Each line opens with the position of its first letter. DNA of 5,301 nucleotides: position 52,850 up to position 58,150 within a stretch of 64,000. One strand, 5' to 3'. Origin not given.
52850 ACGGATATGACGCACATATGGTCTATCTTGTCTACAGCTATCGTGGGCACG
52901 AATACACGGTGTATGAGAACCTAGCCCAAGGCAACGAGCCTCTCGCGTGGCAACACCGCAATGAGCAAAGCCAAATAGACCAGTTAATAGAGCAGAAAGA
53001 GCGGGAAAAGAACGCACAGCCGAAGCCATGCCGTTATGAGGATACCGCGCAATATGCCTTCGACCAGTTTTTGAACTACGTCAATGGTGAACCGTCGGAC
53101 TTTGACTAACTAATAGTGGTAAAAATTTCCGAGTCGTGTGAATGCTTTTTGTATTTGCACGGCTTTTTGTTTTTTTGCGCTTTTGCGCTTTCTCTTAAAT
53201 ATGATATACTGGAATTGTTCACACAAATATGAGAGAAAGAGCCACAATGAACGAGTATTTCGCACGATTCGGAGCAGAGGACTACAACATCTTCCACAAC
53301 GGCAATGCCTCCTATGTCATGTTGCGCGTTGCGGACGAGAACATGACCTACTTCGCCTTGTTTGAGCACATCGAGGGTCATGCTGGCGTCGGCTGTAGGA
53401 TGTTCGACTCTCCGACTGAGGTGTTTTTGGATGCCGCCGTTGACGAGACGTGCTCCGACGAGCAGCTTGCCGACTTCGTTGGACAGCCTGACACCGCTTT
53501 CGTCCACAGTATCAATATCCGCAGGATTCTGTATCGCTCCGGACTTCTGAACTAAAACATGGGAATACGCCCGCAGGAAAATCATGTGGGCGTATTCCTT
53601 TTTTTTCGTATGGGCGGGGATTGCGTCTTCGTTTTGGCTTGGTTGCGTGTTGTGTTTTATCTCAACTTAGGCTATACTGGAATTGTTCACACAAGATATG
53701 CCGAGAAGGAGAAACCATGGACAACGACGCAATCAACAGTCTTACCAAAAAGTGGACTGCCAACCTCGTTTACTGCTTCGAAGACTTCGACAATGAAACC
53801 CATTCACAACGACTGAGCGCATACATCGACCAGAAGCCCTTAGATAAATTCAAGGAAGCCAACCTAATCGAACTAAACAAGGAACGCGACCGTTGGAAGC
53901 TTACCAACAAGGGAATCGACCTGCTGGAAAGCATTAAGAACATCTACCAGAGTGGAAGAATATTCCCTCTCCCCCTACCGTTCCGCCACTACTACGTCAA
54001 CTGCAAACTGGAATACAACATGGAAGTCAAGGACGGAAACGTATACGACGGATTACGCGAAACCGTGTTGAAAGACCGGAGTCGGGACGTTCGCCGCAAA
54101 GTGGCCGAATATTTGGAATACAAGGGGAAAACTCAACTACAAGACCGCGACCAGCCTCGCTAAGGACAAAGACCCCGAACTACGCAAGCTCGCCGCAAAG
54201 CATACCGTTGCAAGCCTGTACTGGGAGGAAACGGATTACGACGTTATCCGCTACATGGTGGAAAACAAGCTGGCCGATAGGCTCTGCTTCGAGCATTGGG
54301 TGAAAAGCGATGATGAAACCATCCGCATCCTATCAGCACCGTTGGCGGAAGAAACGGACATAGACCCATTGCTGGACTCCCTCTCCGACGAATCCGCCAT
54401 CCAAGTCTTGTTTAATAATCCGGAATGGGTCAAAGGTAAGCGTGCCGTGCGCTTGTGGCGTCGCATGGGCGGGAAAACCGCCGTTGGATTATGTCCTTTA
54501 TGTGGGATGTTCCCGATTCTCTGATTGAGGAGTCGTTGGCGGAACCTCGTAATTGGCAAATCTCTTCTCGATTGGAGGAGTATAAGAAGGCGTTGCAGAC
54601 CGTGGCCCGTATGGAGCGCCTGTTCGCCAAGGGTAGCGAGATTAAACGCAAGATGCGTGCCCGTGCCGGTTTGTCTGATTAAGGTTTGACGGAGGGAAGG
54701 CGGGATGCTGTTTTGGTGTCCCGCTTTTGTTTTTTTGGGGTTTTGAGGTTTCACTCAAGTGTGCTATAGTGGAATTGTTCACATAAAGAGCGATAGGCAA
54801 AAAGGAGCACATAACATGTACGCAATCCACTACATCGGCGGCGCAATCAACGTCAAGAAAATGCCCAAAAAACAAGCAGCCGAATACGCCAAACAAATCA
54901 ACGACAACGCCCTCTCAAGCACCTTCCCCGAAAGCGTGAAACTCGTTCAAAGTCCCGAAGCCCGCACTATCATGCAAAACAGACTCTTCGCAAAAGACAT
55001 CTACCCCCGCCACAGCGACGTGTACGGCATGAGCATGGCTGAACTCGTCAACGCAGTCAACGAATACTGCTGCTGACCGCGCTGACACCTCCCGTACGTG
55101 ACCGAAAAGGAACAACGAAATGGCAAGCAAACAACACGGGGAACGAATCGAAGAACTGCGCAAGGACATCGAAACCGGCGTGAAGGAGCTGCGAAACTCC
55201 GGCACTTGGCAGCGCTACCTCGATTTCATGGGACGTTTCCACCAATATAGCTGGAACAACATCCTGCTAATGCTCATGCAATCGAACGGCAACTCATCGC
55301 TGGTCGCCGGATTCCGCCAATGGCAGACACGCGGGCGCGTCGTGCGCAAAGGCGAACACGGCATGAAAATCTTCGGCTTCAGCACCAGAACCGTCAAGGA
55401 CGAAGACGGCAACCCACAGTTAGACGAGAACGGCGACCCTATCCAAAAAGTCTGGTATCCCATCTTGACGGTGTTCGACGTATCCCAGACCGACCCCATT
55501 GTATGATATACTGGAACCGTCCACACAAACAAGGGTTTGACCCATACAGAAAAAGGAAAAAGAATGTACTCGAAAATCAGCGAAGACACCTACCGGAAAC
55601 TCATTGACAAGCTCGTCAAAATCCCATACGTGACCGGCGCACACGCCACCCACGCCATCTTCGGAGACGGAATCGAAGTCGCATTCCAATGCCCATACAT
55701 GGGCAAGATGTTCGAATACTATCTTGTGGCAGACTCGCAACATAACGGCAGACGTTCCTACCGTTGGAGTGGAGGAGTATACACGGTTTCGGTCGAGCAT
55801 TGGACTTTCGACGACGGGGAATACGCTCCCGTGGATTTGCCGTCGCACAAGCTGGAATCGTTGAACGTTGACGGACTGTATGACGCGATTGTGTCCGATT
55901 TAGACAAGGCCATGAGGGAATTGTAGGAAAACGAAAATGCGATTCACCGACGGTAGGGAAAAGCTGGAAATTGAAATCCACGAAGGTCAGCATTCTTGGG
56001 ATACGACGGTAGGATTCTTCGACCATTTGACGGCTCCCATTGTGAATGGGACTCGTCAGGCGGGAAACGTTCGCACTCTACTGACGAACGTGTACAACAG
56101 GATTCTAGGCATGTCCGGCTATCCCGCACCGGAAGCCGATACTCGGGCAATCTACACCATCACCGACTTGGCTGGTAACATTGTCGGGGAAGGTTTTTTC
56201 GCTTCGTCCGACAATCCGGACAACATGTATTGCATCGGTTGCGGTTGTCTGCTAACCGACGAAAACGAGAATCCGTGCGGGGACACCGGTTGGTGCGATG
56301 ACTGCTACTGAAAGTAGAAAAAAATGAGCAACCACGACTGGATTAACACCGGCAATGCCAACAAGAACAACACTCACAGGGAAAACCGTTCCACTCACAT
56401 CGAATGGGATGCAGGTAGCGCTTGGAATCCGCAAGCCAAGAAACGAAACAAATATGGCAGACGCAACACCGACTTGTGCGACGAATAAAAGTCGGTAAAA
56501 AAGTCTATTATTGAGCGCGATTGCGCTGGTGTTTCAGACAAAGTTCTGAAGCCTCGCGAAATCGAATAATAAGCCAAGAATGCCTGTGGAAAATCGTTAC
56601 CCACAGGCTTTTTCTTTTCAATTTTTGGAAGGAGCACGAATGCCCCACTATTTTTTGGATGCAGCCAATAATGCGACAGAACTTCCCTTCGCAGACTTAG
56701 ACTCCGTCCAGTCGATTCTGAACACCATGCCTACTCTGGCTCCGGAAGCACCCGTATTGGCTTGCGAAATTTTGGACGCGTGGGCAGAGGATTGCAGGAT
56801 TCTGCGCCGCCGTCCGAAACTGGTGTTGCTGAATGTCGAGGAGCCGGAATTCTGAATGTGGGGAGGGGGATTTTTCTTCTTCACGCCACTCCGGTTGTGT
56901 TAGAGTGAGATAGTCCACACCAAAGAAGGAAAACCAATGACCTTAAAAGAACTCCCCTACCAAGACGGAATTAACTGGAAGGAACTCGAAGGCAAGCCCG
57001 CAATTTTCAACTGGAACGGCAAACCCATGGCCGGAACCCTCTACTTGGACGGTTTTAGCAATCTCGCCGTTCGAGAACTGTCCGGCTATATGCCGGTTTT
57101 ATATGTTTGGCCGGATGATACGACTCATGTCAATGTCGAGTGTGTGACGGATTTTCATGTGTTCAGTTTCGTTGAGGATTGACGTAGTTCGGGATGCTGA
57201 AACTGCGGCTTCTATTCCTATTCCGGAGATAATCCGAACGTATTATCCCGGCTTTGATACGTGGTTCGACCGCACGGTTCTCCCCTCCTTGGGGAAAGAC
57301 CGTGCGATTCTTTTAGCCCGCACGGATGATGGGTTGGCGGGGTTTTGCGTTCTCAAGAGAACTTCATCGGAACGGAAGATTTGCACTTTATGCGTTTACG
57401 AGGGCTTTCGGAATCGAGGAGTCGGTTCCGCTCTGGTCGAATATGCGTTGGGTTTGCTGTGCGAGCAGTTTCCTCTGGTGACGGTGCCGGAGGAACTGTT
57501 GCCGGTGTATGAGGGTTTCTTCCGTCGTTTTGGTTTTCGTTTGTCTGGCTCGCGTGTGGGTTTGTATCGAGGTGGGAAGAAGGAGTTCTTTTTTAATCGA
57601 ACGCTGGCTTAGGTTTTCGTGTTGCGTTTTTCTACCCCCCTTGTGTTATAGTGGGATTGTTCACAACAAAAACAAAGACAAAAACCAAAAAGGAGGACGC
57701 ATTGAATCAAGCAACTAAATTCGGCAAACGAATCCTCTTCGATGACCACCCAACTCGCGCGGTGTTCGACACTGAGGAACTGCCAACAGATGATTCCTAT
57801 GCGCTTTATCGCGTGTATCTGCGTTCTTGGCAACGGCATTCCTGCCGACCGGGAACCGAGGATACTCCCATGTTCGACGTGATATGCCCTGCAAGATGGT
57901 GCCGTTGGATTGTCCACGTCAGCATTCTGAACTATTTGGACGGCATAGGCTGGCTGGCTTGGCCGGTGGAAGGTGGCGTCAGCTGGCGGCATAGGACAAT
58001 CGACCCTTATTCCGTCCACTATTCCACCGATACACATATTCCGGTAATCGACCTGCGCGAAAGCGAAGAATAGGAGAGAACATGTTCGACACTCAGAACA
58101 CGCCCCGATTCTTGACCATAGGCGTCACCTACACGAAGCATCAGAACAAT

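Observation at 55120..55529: ArdC-like N-terminal domain ending exactly at a promoter module, leaving a free-standing N-domain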

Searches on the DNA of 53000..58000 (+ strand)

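Call 9: search_dna_similar(query=window:53000-58000:+, collection=phages, mode=near)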
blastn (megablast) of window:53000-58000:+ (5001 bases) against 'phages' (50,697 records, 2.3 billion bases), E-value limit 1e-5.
No match.

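Call 32: search_dna_similar(query=window:54700-56400:+, collection=plasmids, mode=distant)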
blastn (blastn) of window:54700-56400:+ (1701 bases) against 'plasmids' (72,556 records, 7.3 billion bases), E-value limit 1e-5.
Records with a match: 4; places in all: 4; records where one place covers at least 80% of the query: 0.
Best place of each record, by identity: 60-80% 4.
By first word of the organism name: Herbiconiux 2; Glutamicibacter 1; Rathayibacter 1.
By predicted mobility (MOB-suite, as given by PLSDB): non-mobilizable 4.
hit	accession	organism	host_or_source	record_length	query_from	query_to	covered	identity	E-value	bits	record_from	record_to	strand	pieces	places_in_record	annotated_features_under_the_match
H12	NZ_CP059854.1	Glutamicibacter nicotianae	cell culture,soil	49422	481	684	12%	70.5%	6e-12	81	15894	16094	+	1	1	ArdC-like ssDNA-binding domain-containing protein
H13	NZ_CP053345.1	Herbiconiux sp. SALV-R1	Salvia splendens,cell culture,flower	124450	604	714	7%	73.0%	1e-7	66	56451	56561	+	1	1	ArdC-like ssDNA-binding domain-containing protein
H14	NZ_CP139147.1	Herbiconiux sp. KACC 21604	single cell,Flower of Salvia splendens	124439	604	714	7%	73.0%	1e-7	66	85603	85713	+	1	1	ArdC-like ssDNA-binding domain-containing protein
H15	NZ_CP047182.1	Rathayibacter festucae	Androsace koso-poljanskii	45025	604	681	5%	76.9%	6e-6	61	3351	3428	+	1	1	ArdC-like ssDNA-binding domain-containing protein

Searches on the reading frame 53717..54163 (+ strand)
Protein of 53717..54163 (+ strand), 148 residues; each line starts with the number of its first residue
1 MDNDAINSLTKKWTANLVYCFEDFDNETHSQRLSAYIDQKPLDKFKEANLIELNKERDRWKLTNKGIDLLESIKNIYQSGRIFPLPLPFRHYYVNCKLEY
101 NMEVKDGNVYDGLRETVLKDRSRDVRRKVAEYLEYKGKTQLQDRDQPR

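Call 5: search_protein_families(library=pfam, proteins=[window:53717-54163:+], max_evalue=1)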
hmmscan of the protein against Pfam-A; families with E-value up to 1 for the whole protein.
window:53717-54163:+ (148 aa): 5 families
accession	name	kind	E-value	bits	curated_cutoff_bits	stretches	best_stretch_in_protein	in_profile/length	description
PF14947.12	HTH_45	-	0.0041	17.5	25.5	1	33-76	31-72/77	Winged helix-turn-helix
PF16263.11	DUF4917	-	0.0047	16.8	28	1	54-85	179-210/311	Domain of unknown function (DUF4917)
PF14338.12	Mrr_N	-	0.098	13.2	29.5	1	44-71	60-86/87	Mrr N-terminal domain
PF06969.22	HemN_C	-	0.18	12.4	24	1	28-68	29-66/67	HemN C-terminal domain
PF20737.2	Glyco_hydro127C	-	0.18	12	23.7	1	17-34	24-41/71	Glycoside hydrolase family 127 C-terminal domain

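Call 6: search_protein_families(library=phrogs, proteins=[window:53717-54163:+], max_evalue=0.1)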
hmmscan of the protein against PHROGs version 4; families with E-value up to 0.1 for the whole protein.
window:53717-54163:+ (148 aa): 1 family
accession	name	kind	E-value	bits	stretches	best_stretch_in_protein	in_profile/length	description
phrog_23775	-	unknown function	0.083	14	0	24-56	46-78/82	-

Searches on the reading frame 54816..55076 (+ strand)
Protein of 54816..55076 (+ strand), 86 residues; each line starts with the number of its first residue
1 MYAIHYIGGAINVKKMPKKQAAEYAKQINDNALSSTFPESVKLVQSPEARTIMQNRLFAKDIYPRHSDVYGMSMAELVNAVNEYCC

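Call 5: search_protein_families(library=pfam, proteins=[window:54816-55076:+], max_evalue=1)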
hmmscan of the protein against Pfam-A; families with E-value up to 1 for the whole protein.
window:54816-55076:+ (86 aa): 1 family
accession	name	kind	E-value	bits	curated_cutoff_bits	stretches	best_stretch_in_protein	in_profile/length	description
PF25638.1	DUF5983_N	-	0.15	12.2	27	1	68-83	22-37/56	Family of unknown function (DUF5983) N-terminal domain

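Call 6: search_protein_families(library=phrogs, proteins=[window:54816-55076:+], max_evalue=0.1)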
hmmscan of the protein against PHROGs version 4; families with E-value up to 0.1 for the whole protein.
window:54816-55076:+ (86 aa): 0 families

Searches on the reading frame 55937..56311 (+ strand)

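Call 5: search_protein_families(library=pfam, proteins=[window:55937-56311:+], max_evalue=1)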
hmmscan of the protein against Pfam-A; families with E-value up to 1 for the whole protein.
window:55937-56311:+ (124 aa): 1 family
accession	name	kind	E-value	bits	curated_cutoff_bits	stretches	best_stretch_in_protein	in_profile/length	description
PF21699.3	TM1266-like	-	0.29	11.6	27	1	35-83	8-57/74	Iron-only hydrogenase system regulator, putative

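Call 6: search_protein_families(library=phrogs, proteins=[window:55937-56311:+], max_evalue=0.1)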
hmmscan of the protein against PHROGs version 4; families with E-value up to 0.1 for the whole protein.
window:55937-56311:+ (124 aa): 0 families
